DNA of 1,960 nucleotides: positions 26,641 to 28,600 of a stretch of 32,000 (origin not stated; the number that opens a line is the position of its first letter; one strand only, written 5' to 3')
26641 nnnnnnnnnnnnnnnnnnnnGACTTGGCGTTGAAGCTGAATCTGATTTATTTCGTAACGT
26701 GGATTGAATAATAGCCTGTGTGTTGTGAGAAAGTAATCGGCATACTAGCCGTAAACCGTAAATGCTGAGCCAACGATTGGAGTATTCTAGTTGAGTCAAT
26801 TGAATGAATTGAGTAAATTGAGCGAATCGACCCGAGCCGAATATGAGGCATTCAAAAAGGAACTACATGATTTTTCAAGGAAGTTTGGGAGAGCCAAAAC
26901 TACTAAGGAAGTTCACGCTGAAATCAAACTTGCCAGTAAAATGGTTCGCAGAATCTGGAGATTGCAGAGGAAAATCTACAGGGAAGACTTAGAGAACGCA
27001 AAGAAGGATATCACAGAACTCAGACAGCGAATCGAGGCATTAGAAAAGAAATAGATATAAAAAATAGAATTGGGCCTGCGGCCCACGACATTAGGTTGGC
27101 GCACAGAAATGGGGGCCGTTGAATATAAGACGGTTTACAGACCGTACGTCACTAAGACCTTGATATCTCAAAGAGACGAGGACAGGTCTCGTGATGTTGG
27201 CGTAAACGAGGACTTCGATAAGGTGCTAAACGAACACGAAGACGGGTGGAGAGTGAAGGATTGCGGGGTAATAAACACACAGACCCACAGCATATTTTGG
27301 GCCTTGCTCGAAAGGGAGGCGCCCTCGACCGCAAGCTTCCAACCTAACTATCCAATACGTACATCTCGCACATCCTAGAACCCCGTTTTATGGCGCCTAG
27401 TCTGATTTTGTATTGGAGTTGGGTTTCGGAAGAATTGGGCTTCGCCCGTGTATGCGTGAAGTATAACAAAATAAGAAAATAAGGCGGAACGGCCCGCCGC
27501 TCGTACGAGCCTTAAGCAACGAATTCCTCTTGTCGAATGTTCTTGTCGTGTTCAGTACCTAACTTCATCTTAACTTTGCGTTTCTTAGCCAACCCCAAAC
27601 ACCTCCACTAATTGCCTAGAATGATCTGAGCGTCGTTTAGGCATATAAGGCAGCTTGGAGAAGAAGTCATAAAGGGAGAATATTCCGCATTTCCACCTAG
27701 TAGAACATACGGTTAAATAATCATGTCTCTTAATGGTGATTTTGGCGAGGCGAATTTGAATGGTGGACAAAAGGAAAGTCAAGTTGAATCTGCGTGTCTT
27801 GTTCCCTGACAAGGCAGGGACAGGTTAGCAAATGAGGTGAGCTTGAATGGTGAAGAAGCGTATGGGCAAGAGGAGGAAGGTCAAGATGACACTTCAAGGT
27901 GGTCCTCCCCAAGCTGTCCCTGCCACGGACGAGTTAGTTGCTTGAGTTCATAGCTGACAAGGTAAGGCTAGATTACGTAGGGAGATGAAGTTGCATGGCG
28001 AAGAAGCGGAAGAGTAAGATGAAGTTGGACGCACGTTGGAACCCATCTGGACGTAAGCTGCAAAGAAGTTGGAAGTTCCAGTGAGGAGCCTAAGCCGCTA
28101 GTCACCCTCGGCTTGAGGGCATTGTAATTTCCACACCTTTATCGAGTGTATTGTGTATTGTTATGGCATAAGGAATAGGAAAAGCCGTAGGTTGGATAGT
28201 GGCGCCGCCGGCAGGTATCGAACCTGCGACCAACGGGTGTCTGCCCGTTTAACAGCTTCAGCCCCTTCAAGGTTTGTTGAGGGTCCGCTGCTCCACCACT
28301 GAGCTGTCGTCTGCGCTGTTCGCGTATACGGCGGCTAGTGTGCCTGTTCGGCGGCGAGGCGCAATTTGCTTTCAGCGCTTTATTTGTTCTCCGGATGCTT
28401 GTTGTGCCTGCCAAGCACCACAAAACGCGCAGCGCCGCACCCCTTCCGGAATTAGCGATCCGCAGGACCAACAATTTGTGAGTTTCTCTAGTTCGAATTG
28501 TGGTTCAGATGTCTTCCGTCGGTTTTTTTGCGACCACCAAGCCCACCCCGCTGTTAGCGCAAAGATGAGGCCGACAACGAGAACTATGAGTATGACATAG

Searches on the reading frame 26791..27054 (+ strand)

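Call 60: search_protein_families(library=pfam, proteins=[window:26791-27054:+], max_evalue=0.01)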
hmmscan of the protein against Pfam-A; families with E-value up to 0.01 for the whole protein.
window:26791-27054:+ (87 aa): 1 family
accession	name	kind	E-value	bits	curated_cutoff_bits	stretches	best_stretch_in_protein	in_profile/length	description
PF15456.11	Uds1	-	0.0088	16.7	28.8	0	16-86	21-96/123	Up-regulated During Septation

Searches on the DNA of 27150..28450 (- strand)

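Call 32: search_rna_families(source=window, start=27150, end=28450, threshold=evalue, max_evalue=10)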
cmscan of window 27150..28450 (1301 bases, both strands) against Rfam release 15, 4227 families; matches with E-value up to 10: 5.
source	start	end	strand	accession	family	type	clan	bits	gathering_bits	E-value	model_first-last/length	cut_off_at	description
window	28203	28314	-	RF00005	tRNA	Gene; tRNA;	CL00001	27.7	29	0.0028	1-71/71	no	tRNA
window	27800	27837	+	RF03537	Flavi_TBFV_SL6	Cis-reg;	-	18.9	38.3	0.12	1-45/45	no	Tick-borne Flavivirus short stem-loop SL6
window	28202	28241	+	RF04354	Plastid-ycf2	Cis-reg;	-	17.6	65.7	1.8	1-75/75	no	Plastid-ycf2 5UTR RNA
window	28409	28442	-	RF02136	HTT-AS1_3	Gene; lncRNA;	-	13.8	70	9.5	28-60/60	no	HTT antisense RNA 1 conserved region 3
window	27838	27886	+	RF01768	flavi_FSE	Cis-reg; frameshift_element;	-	13.4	43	4.9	1-62/62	no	ribosomal frameshift site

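Call 78: search_dna_similar(query=window:27387-27705:-, collection=phages, mode=distant, max_evalue=0.01)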
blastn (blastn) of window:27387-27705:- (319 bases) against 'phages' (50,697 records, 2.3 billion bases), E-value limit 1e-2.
No match.

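Call 79: search_dna_similar(query=window:27387-27705:-, collection=plasmids, mode=distant, max_evalue=0.01)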
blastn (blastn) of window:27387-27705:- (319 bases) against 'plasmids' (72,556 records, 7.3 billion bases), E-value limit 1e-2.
No match.

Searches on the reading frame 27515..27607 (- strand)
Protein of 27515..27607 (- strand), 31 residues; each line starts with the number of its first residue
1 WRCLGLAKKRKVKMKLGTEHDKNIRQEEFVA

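Call 35: search_protein_representatives(alignment_id=A3)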
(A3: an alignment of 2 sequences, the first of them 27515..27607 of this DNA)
Query: 2 sequences, 33 profile positions. Proteins with E-value up to 0.001 (for the whole library): 12; up to 1e-10: 3; up to 1e-30: 0. The best 12 are listed.
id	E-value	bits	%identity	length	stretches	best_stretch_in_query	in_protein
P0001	8.2e-18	79.9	-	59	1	1-33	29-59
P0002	8.8e-15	70.2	-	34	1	4-33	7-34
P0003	5.5e-13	64.5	-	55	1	5-33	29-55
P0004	1.6e-09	53.4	-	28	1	5-32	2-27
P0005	6.4e-08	48.3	-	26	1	6-33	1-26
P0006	3.3e-07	46.0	-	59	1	11-33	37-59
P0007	4.0e-07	45.7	-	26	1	6-33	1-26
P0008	1.8e-06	43.7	-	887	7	17-29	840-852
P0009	4.6e-06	42.3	-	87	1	10-32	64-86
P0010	2.7e-05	39.9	-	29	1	6-33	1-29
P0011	3.2e-05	39.6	-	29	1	9-33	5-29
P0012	6.0e-05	38.8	-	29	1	5-33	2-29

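Call 37: list_cluster_members(proteins=[P0002, P0004, P0005, P0007, P0010, P0011, P0012, P0009, P0001])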
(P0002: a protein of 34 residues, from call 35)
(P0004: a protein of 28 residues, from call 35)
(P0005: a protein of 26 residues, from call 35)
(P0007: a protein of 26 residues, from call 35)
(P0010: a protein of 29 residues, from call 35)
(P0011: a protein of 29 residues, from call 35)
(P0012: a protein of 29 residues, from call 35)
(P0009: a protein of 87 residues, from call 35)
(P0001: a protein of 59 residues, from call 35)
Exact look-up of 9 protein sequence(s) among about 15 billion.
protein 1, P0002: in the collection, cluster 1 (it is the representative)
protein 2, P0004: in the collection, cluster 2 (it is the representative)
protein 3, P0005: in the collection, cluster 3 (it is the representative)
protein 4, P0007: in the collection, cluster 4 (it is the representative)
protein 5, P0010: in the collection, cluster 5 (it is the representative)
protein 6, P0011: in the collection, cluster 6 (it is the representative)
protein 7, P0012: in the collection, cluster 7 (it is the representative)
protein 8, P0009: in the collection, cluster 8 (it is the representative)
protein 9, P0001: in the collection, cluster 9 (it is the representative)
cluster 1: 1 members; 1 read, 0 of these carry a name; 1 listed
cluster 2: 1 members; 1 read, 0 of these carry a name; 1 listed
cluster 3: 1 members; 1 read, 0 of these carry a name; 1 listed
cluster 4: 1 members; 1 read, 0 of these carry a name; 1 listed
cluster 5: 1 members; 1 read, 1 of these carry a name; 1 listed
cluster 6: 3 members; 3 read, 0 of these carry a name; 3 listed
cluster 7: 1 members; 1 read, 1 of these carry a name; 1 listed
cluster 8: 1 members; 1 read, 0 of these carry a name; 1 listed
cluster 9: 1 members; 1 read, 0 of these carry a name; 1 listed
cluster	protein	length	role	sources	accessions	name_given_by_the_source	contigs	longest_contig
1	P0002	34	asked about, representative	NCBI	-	-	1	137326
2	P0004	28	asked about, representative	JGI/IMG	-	-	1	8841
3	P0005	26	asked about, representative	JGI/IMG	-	-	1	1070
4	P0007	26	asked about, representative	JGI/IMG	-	-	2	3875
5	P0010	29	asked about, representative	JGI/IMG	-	hypothetical protein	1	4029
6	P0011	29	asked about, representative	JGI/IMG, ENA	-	-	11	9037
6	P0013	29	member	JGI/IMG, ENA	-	-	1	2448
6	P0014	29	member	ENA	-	-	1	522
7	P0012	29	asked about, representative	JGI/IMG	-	hypothetical protein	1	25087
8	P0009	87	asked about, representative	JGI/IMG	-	-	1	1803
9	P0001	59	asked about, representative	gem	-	-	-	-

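Call 69: predict_structure(alignment_id=A3)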
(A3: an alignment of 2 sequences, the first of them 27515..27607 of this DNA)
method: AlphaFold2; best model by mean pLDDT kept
length: 31 residues; sequences in the alignment: 2
mean_pLDDT: 63.5   pTM: 0.15
mean pLDDT of the five models: 63.5, 62.4, 61.4, 59.6, 59.1
residues with pLDDT >= 90: 0; 70-90: 1; 50-70: 30; < 50: 0
segments of 3 or more residues with pLDDT < 50: none
pLDDT, mean of each block of 10 residues (from residue 1): 65 66 61 55
secondary structure, 60 per line:
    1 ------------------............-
elements in order: H19-30
